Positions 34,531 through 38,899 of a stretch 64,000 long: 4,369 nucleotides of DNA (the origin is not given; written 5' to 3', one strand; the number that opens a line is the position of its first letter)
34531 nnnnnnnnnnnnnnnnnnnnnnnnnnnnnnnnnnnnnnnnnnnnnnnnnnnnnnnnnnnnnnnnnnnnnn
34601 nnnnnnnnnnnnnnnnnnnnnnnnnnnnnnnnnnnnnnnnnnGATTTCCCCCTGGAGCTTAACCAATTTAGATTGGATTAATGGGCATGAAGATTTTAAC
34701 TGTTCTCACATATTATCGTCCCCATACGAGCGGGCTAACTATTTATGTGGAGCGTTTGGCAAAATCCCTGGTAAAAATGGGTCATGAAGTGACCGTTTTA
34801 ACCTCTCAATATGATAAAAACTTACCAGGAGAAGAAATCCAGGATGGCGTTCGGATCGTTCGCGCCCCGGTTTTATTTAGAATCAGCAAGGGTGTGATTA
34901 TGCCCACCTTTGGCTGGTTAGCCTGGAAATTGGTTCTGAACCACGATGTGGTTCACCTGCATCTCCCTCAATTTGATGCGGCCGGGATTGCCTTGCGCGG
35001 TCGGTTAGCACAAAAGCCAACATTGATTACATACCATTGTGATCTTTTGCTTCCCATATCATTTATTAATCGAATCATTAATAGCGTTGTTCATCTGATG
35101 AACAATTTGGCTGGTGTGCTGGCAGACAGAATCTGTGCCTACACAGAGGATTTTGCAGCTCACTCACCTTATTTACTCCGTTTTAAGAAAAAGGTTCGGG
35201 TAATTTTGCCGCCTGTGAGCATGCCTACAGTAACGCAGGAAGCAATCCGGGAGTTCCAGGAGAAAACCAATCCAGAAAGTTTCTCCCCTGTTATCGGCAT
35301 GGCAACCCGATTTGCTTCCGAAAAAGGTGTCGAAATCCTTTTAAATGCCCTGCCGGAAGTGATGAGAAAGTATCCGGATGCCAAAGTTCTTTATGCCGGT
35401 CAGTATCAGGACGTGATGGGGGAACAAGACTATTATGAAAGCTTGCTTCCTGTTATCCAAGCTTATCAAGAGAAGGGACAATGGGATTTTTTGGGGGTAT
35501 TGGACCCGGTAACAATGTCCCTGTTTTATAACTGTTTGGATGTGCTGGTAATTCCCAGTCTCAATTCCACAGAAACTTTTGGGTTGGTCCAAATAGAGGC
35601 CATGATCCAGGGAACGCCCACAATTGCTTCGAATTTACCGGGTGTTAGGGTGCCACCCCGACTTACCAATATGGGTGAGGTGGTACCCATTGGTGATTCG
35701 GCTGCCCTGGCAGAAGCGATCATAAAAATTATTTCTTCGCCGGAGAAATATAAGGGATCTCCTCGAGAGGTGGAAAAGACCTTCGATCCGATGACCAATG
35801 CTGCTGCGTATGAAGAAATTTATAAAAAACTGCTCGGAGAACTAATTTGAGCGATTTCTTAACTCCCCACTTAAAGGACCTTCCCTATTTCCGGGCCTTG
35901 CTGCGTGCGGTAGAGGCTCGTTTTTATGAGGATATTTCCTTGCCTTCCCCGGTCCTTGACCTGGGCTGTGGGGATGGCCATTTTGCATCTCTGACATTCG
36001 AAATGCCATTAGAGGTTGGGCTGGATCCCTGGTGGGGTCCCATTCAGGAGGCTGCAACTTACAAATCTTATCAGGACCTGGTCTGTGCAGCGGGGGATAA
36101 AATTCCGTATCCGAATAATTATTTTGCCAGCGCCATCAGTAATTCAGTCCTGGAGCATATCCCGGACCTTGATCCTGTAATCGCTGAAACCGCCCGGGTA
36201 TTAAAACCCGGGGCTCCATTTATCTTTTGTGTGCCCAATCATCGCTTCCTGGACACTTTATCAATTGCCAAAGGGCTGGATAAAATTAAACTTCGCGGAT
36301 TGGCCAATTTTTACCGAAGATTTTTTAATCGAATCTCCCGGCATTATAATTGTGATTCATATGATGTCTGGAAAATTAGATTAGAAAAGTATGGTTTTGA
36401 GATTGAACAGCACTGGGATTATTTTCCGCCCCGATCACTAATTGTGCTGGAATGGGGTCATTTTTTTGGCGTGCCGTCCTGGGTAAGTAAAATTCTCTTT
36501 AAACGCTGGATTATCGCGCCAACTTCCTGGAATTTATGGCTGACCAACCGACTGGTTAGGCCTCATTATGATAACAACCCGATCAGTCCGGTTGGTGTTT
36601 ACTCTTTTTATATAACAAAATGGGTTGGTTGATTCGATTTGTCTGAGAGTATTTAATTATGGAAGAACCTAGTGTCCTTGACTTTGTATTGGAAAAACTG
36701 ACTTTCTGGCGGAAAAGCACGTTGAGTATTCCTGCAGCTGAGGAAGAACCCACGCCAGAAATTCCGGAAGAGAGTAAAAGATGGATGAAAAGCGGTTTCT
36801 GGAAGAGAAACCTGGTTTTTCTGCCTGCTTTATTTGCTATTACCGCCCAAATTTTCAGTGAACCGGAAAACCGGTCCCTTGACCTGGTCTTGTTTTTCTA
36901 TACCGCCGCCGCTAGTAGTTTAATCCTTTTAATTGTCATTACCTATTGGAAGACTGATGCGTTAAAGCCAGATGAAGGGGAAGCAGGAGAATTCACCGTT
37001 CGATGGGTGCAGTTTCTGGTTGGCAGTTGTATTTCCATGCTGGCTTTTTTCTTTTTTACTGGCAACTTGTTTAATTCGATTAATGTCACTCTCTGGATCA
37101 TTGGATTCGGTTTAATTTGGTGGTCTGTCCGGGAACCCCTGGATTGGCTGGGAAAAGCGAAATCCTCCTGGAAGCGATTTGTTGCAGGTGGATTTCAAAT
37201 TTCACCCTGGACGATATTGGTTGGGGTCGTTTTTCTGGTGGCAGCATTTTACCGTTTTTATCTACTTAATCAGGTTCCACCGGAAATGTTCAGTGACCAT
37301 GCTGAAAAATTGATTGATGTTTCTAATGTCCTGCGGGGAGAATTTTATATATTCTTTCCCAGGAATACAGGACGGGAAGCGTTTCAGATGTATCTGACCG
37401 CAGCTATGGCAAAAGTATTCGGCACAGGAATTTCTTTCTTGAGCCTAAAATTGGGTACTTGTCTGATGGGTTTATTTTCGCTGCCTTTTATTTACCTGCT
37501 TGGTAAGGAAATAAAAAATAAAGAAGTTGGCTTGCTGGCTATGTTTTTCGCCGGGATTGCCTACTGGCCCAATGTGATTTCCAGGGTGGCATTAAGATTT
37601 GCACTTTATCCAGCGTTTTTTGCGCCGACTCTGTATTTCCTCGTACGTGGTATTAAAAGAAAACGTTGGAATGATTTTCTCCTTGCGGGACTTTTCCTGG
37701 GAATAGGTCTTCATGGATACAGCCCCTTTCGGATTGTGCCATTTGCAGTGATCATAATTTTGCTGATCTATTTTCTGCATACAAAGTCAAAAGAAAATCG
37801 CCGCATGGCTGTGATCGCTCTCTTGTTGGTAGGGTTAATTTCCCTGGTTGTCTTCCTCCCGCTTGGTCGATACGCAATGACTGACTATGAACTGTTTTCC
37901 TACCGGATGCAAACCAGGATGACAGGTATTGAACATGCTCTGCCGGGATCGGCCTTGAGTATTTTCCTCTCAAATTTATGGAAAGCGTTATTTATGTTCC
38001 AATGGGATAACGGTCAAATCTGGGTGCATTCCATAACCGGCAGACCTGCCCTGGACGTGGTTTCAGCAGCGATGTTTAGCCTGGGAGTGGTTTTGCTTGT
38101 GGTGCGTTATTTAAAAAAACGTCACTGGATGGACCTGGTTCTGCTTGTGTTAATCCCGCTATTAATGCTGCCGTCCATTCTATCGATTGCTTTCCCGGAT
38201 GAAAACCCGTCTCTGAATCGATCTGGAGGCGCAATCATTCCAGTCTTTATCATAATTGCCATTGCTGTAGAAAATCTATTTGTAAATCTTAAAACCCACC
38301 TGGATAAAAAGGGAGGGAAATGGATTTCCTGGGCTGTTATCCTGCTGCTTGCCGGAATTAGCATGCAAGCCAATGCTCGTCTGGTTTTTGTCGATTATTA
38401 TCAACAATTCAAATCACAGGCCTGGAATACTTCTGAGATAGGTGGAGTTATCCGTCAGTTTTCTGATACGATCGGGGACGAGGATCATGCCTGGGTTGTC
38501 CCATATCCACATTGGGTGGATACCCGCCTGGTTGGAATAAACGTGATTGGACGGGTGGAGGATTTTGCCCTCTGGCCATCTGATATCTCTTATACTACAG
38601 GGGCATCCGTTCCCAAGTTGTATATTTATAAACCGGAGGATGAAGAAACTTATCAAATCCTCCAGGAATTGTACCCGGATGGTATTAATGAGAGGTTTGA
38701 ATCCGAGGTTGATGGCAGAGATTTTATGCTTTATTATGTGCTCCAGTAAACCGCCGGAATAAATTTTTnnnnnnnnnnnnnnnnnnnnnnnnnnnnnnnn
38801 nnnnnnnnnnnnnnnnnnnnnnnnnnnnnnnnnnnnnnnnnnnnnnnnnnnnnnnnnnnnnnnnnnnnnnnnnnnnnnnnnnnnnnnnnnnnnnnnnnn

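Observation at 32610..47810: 15-kb operon-like block built around four giant GT-C-like / Chlor_Arch_YYY membrane proteins: candidate uncharacterised envelope-glycan assembly system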

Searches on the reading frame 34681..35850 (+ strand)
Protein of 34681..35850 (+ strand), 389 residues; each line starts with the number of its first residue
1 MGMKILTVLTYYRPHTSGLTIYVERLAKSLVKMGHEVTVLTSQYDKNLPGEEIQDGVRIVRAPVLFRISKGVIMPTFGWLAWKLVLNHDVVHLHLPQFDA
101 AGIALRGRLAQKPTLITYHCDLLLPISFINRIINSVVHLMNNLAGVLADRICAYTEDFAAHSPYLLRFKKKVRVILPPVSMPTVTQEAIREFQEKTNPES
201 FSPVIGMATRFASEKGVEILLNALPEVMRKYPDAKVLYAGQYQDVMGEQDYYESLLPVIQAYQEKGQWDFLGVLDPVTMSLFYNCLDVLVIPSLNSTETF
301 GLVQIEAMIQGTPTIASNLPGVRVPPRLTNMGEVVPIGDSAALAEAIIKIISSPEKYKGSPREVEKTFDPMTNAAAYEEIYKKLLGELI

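Call 3: search_protein_families(library=pfam, proteins=[window:34681-35850:+], max_evalue=0.01)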
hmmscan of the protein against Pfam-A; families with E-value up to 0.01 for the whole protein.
window:34681-35850:+ (389 aa): 6 families
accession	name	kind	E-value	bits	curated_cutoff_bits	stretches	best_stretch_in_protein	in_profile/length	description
PF00534.26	Glycos_transf_1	-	2.9e-23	82.7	26.4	1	191-358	4-163/172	Glycosyl transferases group 1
PF13692.12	Glyco_trans_1_4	-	4.3e-20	72.8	27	1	203-352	2-141/142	Glycosyl transferases group 1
PF13439.12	Glyco_transf_4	-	3.1e-19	70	28.5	1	17-179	2-166/170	Glycosyltransferase Family 4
PF13579.12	Glyco_trans_4_4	-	4.2e-16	60.1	29.7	1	18-174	2-154/158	Glycosyl transferase 4-like domain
PF20706.3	GT4-conflict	-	1.5e-06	27.9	26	0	287-322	283-316/385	Family 4 Glycosyltransferase in conflict systems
PF08323.17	Glyco_transf_5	-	0.00041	20.6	22.7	1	14-54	11-54/239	Starch synthase catalytic domain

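Call 4: search_protein_families(library=ncbifam, proteins=[window:34681-35850:+], max_evalue=0.01)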
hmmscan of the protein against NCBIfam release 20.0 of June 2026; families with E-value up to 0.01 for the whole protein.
window:34681-35850:+ (389 aa): 28 families (the best 25 are shown)
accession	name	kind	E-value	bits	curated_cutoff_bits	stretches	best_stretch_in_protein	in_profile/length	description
TIGR04063.1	stp3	hypoth_equivalog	2.5e-16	59.6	442.05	1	190-385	202-396/397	TIGR04063 family PEP-CTERM/XrtA system glycosyltransferase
TIGR03999.1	thiol_BshA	equivalog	9e-15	54.5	273.7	1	148-385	145-374/375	N-acetyl-alpha-D-glucosaminyl L-malate synthase BshA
TIGR04047.1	MSMEG_0565_glyc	hypoth_equivalog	4.5e-14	52.3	259.85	1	215-381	206-371/373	MSMEG_0565 family glycosyltransferase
TIGR03449.1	mycothiol_MshA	equivalog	1.2e-13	50.7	462.5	1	169-358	187-374/406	D-inositol-3-phosphate glycosyltransferase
TIGR02095.1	glgA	subfamily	7.7e-12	44.6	328.45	1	200-322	292-403/477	glycogen/starch synthase, ADP-glucose type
NF049988.1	MGlcDAGSynMgs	equivalog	4.4e-11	42.8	400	1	3-315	1-317/398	alpha-monoglucosyldiacylglycerol synthase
NF012028.0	PRK15484.1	subfamily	6.3e-11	42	618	1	179-322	170-312/380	lipopolysaccharide N-acetylglucosaminyltransferase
NF041876.1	EPS_EpsE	equivalog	1.3e-10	41.2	400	1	208-357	220-365/389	exopolysaccharide biosynthesis GT4 family glycosyltransferase EpsE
NF041010.1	glycosy_Agl16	equivalog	7.1e-10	38.3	575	1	4-352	2-317/352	glycosylation protein Agl16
TIGR04157.1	glyco_rSAM_CFB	subfamily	1.2e-09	37.6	400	1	203-340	228-353/406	TIGR04157 family glycosyltransferase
NF038295.1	EPS_HpsP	equivalog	1.4e-09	37.5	550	1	167-355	171-354/388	hormogonium polysaccharide biosynthesis glycosyltransferase HpsP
NF046085.1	XrtY_assoc_Gly1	equivalog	2.8e-09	36.3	400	1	196-385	205-385/387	XrtY-associated glycosyltransferase XYAG1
TIGR03088.1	stp2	hypoth_equivalog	3.1e-09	36.3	409.05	1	202-385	194-374/374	TIGR03088 family PEP-CTERM/XrtA system glycosyltransferase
NF038298.1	EPS_HpsO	equivalog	3.1e-09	36.1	575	1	190-376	189-376/388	hormogonium polysaccharide biosynthesis glycosyltransferase HpsO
NF038011.1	PelF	equivalog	1.8e-08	33.9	100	1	195-367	299-475/489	GT4 family glycosyltransferase PelF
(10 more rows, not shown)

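Call 87: search_solved_structures(query=window:34681-35847:+, max_evalue=1e-8)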
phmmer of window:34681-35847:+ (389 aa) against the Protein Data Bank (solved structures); distinct sequences matched with E-value up to 1e-8: 3.
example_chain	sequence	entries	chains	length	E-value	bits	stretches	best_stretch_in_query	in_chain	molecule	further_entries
4n9w_A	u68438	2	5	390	7.6e-17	65.1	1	212-358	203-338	GDP-mannose-dependent alpha-(1-2)-phosphatidylinositol mannosyltransferase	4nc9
2gej_A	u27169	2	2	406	1e-16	64.7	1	212-358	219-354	PHOSPHATIDYLINOSITOL MANNOSYLTRANSFERASE (PimA)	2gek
6kih_A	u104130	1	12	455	2.6e-15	60.1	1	17-356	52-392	Tll1590 protein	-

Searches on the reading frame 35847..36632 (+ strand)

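Call 3: search_protein_families(library=pfam, proteins=[window:35847-36632:+], max_evalue=0.01)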
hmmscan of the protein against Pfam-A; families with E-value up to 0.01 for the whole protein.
window:35847-36632:+ (261 aa): 5 families
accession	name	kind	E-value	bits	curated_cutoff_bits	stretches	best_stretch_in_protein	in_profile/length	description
PF08241.18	Methyltransf_11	-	8.3e-14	52.4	21.2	1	37-127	1-95/95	Methyltransferase domain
PF13489.12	Methyltransf_23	-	1.7e-13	51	27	1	17-188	8-163/164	Methyltransferase domain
PF13649.12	Methyltransf_25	-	6e-09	36.9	27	1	36-122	1-96/97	Methyltransferase domain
PF13847.12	Methyltransf_31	-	7.6e-08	32.6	27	1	35-131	6-113/145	Methyltransferase domain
PF08242.18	Methyltransf_12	-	8.2e-06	26.9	30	1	37-124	1-97/98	Methyltransferase domain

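Call 4: search_protein_families(library=ncbifam, proteins=[window:35847-36632:+], max_evalue=0.01)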
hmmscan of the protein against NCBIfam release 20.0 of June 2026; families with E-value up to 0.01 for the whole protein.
window:35847-36632:+ (261 aa): 13 families
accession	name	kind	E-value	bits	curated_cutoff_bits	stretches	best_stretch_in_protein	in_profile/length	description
NF045667.1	MTase_DVU1556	equivalog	1.6e-12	47.3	155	1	34-126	24-118/213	DVU_1556 family methyltransferase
NF041536.1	ArsM_DUF2284_UU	exception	8.1e-08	31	575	1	35-126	79-179/459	arsenite methyltransferase/DUF2284 domain selenoprotein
TIGR02072.1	BioC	equivalog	3.1e-07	30.4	184.95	1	33-131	35-136/244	malonyl-ACP O-methyltransferase BioC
NF047649.1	MTase_UXPK_star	exception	5.5e-06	25.6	460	1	35-126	80-180/283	methyltransferase/UXPK-star double selenoprotein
NF041675.1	sarc_dimgly_tmase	equivalog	9.3e-06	25.8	550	1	77-158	119-203/278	sarcosine/dimethylglycine N-methyltransferase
NF041537.1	ArsM_AhpD_UU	exception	1.5e-05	24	510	1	36-126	80-179/345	arsenite methyltransferase/AhpD domain selenoprotein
TIGR01983.1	UbiG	equivalog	5e-05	22.7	102.95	1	35-133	52-157/228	bifunctional 2-polyprenyl-6-hydroxyphenol methylase/3-demethylubiquinol 3-O-methyltransferase UbiG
NF008823.0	PRK11873.1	subfamily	0.00022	20.8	263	1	84-125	138-179/272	arsenite methyltransferase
NF007610.0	PRK10258.1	equivalog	0.00079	18.8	342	1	35-139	45-150/251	malonyl-ACP O-methyltransferase BioC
NF040539.1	AST_met_ArsM_2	exception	0.0017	18.3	240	1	79-127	115-163/262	putative arsinothricin biosynthesis methyltransferase ArsM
NF001240.0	PRK00216.1-1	equivalog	0.0026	16.9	378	1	78-126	119-167/251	bifunctional demethylmenaquinone methyltransferase/2-methoxy-6-polyprenyl-1,4-benzoquinol methylase UbiE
NF045825.1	FAmtase_mtf2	equivalog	0.0053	16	400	1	36-128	62-159/248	fatty-acid O-methyltransferase Mtf2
NF045882.1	PLipidMtase_Leg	equivalog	0.0059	16.4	390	1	83-128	99-144/207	phospholipid N-methyltransferase PmtA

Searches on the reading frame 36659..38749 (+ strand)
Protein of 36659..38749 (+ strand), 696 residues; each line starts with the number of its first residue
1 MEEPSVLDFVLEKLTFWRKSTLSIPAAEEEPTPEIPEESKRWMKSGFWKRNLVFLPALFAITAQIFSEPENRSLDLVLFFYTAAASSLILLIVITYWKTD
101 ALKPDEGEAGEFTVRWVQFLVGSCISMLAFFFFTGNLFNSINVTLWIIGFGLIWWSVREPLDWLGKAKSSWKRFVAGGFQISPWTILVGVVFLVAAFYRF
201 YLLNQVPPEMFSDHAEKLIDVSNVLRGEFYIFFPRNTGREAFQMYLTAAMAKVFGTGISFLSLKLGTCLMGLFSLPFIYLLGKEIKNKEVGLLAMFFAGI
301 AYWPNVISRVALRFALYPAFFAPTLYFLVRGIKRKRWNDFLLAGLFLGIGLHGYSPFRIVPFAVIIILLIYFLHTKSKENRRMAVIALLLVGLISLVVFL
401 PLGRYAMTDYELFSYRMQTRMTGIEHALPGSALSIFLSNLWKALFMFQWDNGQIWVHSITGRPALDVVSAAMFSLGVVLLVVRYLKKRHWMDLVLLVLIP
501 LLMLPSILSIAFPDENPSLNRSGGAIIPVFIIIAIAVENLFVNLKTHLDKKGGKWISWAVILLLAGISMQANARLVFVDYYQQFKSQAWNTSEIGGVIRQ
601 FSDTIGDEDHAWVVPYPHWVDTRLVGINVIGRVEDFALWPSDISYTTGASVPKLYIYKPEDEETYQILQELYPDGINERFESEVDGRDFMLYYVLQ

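Call 3: search_protein_families(library=pfam, proteins=[window:36659-38749:+], max_evalue=0.01)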
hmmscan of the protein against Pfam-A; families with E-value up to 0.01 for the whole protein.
window:36659-38749:+ (696 aa): 1 family
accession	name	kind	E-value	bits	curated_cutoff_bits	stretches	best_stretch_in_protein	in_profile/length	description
PF13231.12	PMT_2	-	3.2e-13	50.6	26.1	1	244-401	7-156/160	Dolichyl-phosphate-mannose-protein mannosyltransferase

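Call 4: search_protein_families(library=ncbifam, proteins=[window:36659-38749:+], max_evalue=0.01)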
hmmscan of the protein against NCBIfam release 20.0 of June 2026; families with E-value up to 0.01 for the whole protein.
window:36659-38749:+ (696 aa): 0 families

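Call 17: search_solved_structures(query=window:36659-38746:+, max_evalue=10)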
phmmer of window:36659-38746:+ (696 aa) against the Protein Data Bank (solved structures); distinct sequences matched with E-value up to 10: 1.
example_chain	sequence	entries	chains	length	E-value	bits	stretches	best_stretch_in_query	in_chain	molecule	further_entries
7acy_A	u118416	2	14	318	1.5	10.3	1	627-693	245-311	S-layer protein | Precursor of the S-layer proteins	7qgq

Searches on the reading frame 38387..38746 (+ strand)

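Call 51: search_protein_families(library=pfam, proteins=[window:38387-38746:+], max_evalue=10)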
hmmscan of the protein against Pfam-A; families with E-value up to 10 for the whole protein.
window:38387-38746:+ (120 aa): 1 family
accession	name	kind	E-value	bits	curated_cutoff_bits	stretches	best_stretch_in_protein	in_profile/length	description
PF02334.22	RTP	-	0.063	14.2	26.7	1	77-110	37-70/113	Replication terminator protein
